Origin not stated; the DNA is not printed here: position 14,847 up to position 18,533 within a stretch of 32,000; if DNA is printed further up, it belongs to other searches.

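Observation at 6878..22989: Non-canonical PUFA-synthase-like / secondary-lipid type I PKS-FAS locus with an adjacent DevCA-like exporter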

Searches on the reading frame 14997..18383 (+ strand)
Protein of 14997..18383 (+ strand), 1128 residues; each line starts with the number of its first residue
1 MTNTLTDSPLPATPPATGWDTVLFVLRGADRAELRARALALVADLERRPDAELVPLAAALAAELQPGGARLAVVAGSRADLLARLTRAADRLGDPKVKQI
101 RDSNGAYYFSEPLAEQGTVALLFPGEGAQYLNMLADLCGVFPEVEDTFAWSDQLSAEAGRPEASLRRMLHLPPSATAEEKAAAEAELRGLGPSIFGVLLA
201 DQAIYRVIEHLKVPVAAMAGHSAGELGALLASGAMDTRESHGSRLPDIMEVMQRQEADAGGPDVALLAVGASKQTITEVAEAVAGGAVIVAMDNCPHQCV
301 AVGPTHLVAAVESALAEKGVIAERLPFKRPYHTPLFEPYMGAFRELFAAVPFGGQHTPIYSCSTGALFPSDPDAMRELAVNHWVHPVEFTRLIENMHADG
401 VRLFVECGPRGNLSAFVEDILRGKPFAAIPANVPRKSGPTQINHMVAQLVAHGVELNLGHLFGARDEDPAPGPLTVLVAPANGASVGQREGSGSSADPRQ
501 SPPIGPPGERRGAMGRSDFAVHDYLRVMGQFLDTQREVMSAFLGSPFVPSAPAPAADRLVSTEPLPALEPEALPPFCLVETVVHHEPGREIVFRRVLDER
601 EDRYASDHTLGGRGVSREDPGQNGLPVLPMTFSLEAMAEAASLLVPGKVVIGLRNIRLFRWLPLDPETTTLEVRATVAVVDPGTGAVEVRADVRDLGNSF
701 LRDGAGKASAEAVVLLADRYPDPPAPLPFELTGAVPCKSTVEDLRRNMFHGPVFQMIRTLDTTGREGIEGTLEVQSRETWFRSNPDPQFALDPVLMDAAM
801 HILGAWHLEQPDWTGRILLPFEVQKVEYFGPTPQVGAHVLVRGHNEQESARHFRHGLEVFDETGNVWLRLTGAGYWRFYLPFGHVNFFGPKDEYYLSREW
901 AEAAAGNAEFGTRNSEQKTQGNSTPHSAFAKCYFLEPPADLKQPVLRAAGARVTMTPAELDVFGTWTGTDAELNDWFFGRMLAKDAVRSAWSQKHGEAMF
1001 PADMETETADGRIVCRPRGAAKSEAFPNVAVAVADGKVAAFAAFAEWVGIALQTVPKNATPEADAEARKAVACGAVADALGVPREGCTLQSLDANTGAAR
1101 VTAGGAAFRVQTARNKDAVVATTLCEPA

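Call 3: search_protein_families(library=pfam, proteins=[window:14997-18383:+], max_evalue=0.01)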
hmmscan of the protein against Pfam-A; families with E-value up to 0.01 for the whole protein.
window:14997-18383:+ (1128 aa): 3 families
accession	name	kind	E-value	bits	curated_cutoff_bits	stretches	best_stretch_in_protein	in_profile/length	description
PF14765.12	PS-DH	-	6.6e-16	58.7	23.7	1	745-872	28-153/166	Polyketide synthase dehydratase N-terminal domain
PF00698.26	Acyl_transf_1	-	4.8e-07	30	32.7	1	123-426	4-288/319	Acyl transferase domain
PF21089.3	PKS_DH_N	-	0.00014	22.2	27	1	578-689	3-100/103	Polyketide synthase dehydratase domain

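Call 4: search_protein_families(library=ncbifam, proteins=[window:14997-18383:+], max_evalue=0.01)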
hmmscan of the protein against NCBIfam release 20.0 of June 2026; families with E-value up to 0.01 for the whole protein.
window:14997-18383:+ (1128 aa): 6 families
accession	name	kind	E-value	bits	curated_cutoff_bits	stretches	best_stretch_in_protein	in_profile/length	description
TIGR02813.1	omega_3_PfaA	subfamily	2.5e-43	147.2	1010.1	1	62-475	523-938/2582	polyketide-type polyunsaturated fatty acid synthase PfaA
NF045894.1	PKS_plus_SDR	equivalog_domain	1.5e-42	145.4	1740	1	16-466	441-859/1515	type I polyketide synthase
TIGR00128.1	fabD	equivalog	2e-24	86.6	260.9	1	119-415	3-281/290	ACP S-malonyltransferase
TIGR03131.1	malonate_mdcH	equivalog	1.8e-20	73.6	297.9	1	120-421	2-276/297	malonate decarboxylase subunit epsilon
NF040607.1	mycolic_Pks13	equivalog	2.1e-11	42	2100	1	34-471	590-1007/1680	polyketide synthase Pks13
TIGR02816.1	pfaB_fam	subfamily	0.00054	18.8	144.3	0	384-459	446-529/534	PfaB family protein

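Call 11: find_homologous_proteins(query=window:14997-18383:+, max_evalue=0.00001)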
Query window:14997-18383:+ (1128 aa): 690 proteins with E <= 0.00001 among 8000 candidates; the best 120 are listed.
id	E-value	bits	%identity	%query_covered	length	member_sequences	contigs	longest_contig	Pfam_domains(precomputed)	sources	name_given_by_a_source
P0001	0.0e+0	2459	97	100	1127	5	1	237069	PF14765.13,PF00698.27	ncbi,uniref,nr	ncbi:polyketide synthase dehydratase domain-containing protein [Gemmata sp. JC673]|uniref:Polyketide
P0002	0.0e+0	1925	77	100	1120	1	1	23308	PF14765.13,PF00698.27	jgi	jgi:malonyl CoA-acyl carrier protein transacylase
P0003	0.0e+0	1843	73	100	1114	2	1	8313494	PF14765.13,PF00698.27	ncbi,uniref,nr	ncbi:polyketide synthase dehydratase domain-containing protein [Gemmata sp. G18]|uniref:Polyketide s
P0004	0.0e+0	1829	72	100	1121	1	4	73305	PF14765.13,PF00698.27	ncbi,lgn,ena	-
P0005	0.0e+0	1820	73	100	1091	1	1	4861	PF14765.13,PF00698.27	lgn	-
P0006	0.0e+0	1801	74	98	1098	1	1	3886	PF14765.13,PF00698.27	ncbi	ncbi:MAG: polyketide synthase dehydratase domain-containing protein [Gemmata sp.]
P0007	0.0e+0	1788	72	100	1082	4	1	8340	PF14765.13,PF00698.27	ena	-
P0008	0.0e+0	1733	71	100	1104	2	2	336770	PF14765.13,PF00698.27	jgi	-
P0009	0.0e+0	1728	71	98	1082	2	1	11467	PF14765.13,PF00698.27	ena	-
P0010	0.0e+0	1719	70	100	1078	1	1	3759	PF14765.13,PF00698.27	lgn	-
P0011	0.0e+0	1714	70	100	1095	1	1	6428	PF14765.13,PF00698.27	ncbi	-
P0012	0.0e+0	1707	70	100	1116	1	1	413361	PF14765.13,PF00698.27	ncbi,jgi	jgi:malonyl CoA-acyl carrier protein transacylase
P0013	0.0e+0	1703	71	98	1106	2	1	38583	PF14765.13,PF00698.27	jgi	jgi:malonyl CoA-acyl carrier protein transacylase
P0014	0.0e+0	1680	67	100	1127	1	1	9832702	PF14765.13,PF00698.27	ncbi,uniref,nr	ncbi:polyketide synthase dehydratase domain-containing protein [Frigoriglobus tundricola]|uniref:PKS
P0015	0.0e+0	1672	69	100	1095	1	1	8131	PF14765.13,PF00698.27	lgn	-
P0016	0.0e+0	1669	69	99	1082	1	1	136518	PF22621.3,PF14765.13,PF00698.27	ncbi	-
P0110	0.0e+0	1351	59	99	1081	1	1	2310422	PF14765.13,PF00698.27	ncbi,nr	ncbi:beta-ketoacyl synthase : Polyketide synthase family protein OS=Singulisphaera acidiphila (strai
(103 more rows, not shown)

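Call 26: find_encoding_contigs(protein=P0014, flank=10000, max_places=1)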
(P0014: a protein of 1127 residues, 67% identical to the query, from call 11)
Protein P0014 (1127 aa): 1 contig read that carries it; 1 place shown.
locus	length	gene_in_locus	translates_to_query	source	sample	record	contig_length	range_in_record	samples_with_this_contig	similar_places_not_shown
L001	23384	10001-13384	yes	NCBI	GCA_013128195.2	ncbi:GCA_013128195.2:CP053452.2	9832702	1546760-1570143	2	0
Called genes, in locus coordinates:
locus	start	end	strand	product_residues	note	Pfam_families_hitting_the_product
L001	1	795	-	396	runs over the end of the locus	PF00355:Rieske, PF00848:Ring_hydroxyl_A, PF19112:VanA_C (weak)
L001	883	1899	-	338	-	PF01343:Peptidase_S49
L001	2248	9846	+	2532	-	PF03060:NMO, PF00106:adh_short (faint), PF03060:NMO, PF00109:ketoacyl-synt, PF02801:Ketoacyl-synt_C, PF16197:KAsynt_C_assoc, PF00698:Acyl_transf_1, PF08659:KR, +2 more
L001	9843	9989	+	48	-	-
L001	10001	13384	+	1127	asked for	PF00698:Acyl_transf_1, PF14765:PS-DH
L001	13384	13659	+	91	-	-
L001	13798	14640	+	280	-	PF00561:Abhydrolase_1, PF00975:Thioesterase (weak), PF12146:Hydrolase_4, PF12697:Abhydrolase_6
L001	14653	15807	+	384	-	PF12704:MacB_PCD, PF02687:FtsX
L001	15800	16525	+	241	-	PF13191:AAA_16 (weak), PF00005:ABC_tran, PF02463:SMC_N (faint), PF13304:AAA_21 (faint), PF13401:AAA_22 (faint)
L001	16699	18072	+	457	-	-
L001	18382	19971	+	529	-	PF00989:PAS, PF13188:PAS_8 (weak), PF08448:PAS_4 (weak), PF13426:PAS_9, PF08447:PAS_3, PF00512:HisKA, PF02518:HATPase_c, PF00072:Response_reg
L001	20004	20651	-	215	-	PF21347:DUF3108_like (weak)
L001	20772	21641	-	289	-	-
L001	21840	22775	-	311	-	-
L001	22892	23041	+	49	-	-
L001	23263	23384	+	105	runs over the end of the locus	-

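Call 27: find_encoding_contigs(protein=P0110, flank=10000, max_places=1)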
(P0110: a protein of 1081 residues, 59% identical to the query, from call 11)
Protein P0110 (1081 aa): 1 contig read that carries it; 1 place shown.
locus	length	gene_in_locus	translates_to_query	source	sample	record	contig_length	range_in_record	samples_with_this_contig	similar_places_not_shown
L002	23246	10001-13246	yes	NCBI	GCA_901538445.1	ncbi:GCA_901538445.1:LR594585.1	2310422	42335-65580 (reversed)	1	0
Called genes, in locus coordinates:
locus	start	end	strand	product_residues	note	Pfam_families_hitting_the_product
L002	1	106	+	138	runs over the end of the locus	PF00903:Glyoxalase, PF18029:Glyoxalase_6, PF22656:At5g48480-like_N (weak), PF22650:At5g48480-like_C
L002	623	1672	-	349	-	PF01343:Peptidase_S49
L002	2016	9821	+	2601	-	-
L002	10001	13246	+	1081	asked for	PF00698:Acyl_transf_1, PF14765:PS-DH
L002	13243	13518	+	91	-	-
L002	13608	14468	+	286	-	PF00561:Abhydrolase_1, PF12146:Hydrolase_4, PF12697:Abhydrolase_6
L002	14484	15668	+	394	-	PF12704:MacB_PCD, PF02687:FtsX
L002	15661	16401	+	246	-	PF00005:ABC_tran, PF02463:SMC_N (faint), PF13304:AAA_21 (faint)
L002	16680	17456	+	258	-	-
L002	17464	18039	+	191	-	PF18735:HEPN_RiboL-PSP (weak)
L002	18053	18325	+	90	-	-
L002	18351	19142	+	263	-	PF03328:HpcH_HpaI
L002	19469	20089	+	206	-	PF04542:Sigma70_r2, PF08281:Sigma70_r4_2, PF04545:Sigma70_r4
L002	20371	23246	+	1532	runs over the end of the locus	PF13490:zf-HC2 (weak), PF01835:MG2 (faint)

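Call 29: find_related_loci(query=A1, collection=genome_contigs, flank=10000)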
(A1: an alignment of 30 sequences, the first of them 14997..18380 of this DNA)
Query A1 (1128 aa) in genome_contigs; peptide patterns used: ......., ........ (x = any residue, [..] = any of these).
354 stretches matched a pattern; 331 encode a relative of the query (tblastn E <= 1e-3); the best 80 are kept; 80 distinct loci.
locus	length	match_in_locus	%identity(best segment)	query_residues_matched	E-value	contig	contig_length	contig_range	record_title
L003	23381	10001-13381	97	1-1128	0e+0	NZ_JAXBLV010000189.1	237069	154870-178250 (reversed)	Gemmata algarum strain JC673 JC673_contig_189, whole genome shotgun sequence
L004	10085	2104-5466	72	1-1128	0e+0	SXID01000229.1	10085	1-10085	MAG: Planctomycetia bacterium isolate F1-120-MAGs040 F1-120__c781872, whole genome shotgun sequence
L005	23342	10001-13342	73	1-1128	0e+0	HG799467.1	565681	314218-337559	Gemmata sp. IIL30 genomic scaffold, scaffold00006, whole genome shotgun sequence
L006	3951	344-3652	75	1-1128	0e+0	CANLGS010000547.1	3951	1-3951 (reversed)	MAG: Gemmataceae bacterium isolate TH-Jun18-262 genome assembly, contig: TH-Jun18-C56410, whole genome shotgun sequence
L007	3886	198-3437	74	20-1128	0e+0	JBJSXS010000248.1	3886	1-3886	MAG: Gemmata sp. isolate samp_4435_metabat2_32 samp_4435_682014, whole genome shotgun sequence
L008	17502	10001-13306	71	1-1126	0e+0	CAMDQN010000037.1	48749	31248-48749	MAG: Singulisphaera sp. GP187 isolate TrH-25oct19-98 genome assembly, contig: TrH-25oct19-C1118, whole genome shotgun se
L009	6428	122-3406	70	1-1128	0e+0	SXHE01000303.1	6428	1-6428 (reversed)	MAG: Planctomycetia bacterium isolate F1-120-MAGs012 F1-120__c328257, whole genome shotgun sequence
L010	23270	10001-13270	69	1-1128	0e+0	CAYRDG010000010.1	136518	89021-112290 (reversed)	MAG TPA_asm: uncultured Frigoriglobus sp. isolate SRP263991_co5_149 genome assembly, contig: NODE_268_length_136518_cov_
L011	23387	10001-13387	65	1-1126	0e+0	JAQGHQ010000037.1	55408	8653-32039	MAG: Gemmataceae bacterium isolate RYN_437 scaffold_1370752, whole genome shotgun sequence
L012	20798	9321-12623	69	1-1128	0e+0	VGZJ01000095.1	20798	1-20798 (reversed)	MAG: Planctomycetota bacterium isolate K_Offshore_80m_m2_185 K_Offshore_80m_m2_185_Ga0194132_10005377, whole genome shot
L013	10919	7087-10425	63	1-1126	0e+0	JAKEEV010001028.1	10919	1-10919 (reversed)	MAG: Planctomycetia bacterium isolate PMV_1_maxbin.004 PMV_1_maxbin.004.k101_1076196, whole genome shotgun sequence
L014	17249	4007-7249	62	16-1127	0e+0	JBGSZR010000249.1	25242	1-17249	MAG: Gemmataceae bacterium isolate JTS-AC51 k141_3721303, whole genome shotgun sequence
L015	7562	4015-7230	63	1-1127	0e+0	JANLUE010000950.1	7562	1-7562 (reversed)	MAG: Gemmataceae bacterium isolate OTE_25_concoct_364 OTE_25_k141_4363748, whole genome shotgun sequence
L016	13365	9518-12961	60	1-1126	0e+0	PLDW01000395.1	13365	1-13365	MAG: Gemmataceae bacterium isolate palsa_1347 73.20111000_P1S.15_contig_1771, whole genome shotgun sequence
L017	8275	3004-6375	60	1-1128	0e+0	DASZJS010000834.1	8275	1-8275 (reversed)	MAG TPA_asm: Gemmata sp. isolate SMAG_U6635 k141_7221893, whole genome shotgun sequence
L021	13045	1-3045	67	80-1128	0e+0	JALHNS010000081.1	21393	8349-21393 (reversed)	MAG: Gemmata sp. isolate Bin_69_sub c_000000010243, whole genome shotgun sequence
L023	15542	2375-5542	64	18-1128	0e+0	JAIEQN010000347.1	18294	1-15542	MAG: Gemmataceae bacterium isolate co.spades.METABAT.1kb_005 c_000000436133, whole genome shotgun sequence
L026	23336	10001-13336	59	1-1128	0e+0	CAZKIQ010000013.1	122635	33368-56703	MAG TPA_asm: uncultured Alcaligenaceae bacterium isolate SRP287051_co1_48 genome assembly, contig: NODE_337_length_12263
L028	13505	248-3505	60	19-1128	0e+0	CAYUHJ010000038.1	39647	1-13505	MAG TPA_asm: uncultured Alcaligenaceae bacterium isolate binchicken_co311_143 genome assembly, contig: NODE_1707_length_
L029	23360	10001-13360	58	12-1128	0e+0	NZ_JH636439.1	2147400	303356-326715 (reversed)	Zavarzinella formosa DSM 19928 Scaffold1, whole genome shotgun sequence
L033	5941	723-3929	59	1-1128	0e+0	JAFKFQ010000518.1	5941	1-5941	Bacterium isolate SCN18_30_10_14_R2_B_71_11 SCN18_30_10_14_R2_B_scaffold_6330, whole genome shotgun sequence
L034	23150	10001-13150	58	1-1128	0e+0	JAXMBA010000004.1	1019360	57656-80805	MAG: Gemmataceae bacterium isolate STL-PLA24 C1.164.fa-4, whole genome shotgun sequence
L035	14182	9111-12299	58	1-1128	0e+0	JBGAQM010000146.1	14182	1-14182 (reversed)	MAG: Urbifossiella sp. isolate MAG_AAO_H10.24 AAOH10-24_opera_contig_11896, whole genome shotgun sequence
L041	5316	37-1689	83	576-1128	0e+0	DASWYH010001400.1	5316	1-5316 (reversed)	MAG TPA_asm: Gemmata sp. isolate SMAG_U3706 k141_917097, whole genome shotgun sequence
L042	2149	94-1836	74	521-1128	0e+0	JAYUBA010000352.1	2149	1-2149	MAG: Frigoriglobus sp. isolate GFS_6685 GFS_6685_351, whole genome shotgun sequence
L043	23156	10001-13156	48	11-1128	0e+0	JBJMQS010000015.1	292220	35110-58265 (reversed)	MAG: Gemmataceae bacterium isolate H3_16_all_fractions_metab_130_58_0 k255_2418211, whole genome shotgun sequence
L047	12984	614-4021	42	19-1128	0e+0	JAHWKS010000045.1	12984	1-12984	MAG: Planctomycetota bacterium isolate 0813_bin24 NODE_1790_length_12984_cov_5.368319, whole genome shotgun sequence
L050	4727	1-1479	75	645-1128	0e+0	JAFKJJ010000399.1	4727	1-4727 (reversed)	MAG: Planctomycetota bacterium isolate SCN18_26_2_15_R2_P_68_10 SCN18_26_2_15_R2_P_scaffold_7027, whole genome shotgun s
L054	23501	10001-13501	40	1-1128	0e+0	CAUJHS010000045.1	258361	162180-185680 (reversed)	MAG: Planctomycetota bacterium isolate KLAP214 genome assembly, contig: KLAP214_99383, whole genome shotgun sequence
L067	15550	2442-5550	64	18-1128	0e+0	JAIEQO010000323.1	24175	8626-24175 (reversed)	MAG: Gemmataceae bacterium isolate co.spades.METABAT.1kb_006 c_000000438777, whole genome shotgun sequence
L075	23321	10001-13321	38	20-1128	0e+0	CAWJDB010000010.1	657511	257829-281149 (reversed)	MAG: Pirellulales bacterium isolate MFD04944.bin.2.58 genome assembly, contig: contig_56055, whole genome shotgun sequen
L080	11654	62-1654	74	575-1128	0e+0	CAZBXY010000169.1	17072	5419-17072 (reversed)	MAG TPA_asm: uncultured Frigoriglobus sp. isolate SRP287051_co2_76 genome assembly, contig: NODE_6254_length_17072_cov_1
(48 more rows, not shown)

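Call 71: search_protein_representatives(protein=window:14997-18380:+)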
Query: 1128 residues. Proteins with E-value up to 0.001 (for the whole library): 18884; up to 1e-10: 7332; up to 1e-30: 1884. The best 150 are listed.
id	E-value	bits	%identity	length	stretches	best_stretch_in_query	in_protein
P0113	0.0e+00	1338.5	59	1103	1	11-1124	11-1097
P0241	2.1e-277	939.7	74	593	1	521-1126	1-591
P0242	4.6e-268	908.7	48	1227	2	549-1058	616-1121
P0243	1.8e-254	863.7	49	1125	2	17-1058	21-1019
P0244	3.8e-250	849.4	46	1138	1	14-1072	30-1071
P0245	8.3e-249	845.0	45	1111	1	10-1126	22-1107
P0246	5.8e-244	828.9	46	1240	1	13-1064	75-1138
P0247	4.7e-240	816.0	47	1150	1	17-1059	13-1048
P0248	7.1e-238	808.8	45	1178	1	10-1126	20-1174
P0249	2.4e-237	807.1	45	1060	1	26-1124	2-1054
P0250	1.3e-236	804.6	46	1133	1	8-1072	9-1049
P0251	3.0e-236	803.4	45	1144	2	16-1057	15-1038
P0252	7.7e-236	802.0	45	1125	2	516-1084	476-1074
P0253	8.4e-234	795.3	44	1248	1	18-1065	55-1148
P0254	2.3e-233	793.8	44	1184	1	22-1117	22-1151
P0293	2.7e-160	551.9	38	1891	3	18-465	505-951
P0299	2.9e-152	525.3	35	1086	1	11-1078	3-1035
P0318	9.7e-143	493.7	33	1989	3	18-466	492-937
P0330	2.3e-137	475.9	37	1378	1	8-1054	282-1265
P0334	8.0e-137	474.2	38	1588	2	14-888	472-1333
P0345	7.0e-135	467.7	35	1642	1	17-1054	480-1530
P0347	2.5e-134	465.9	36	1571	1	17-1124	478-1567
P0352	1.8e-132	459.8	38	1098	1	18-1053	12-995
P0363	4.8e-130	451.7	35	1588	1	19-1053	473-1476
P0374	2.8e-127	442.6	36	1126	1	18-1053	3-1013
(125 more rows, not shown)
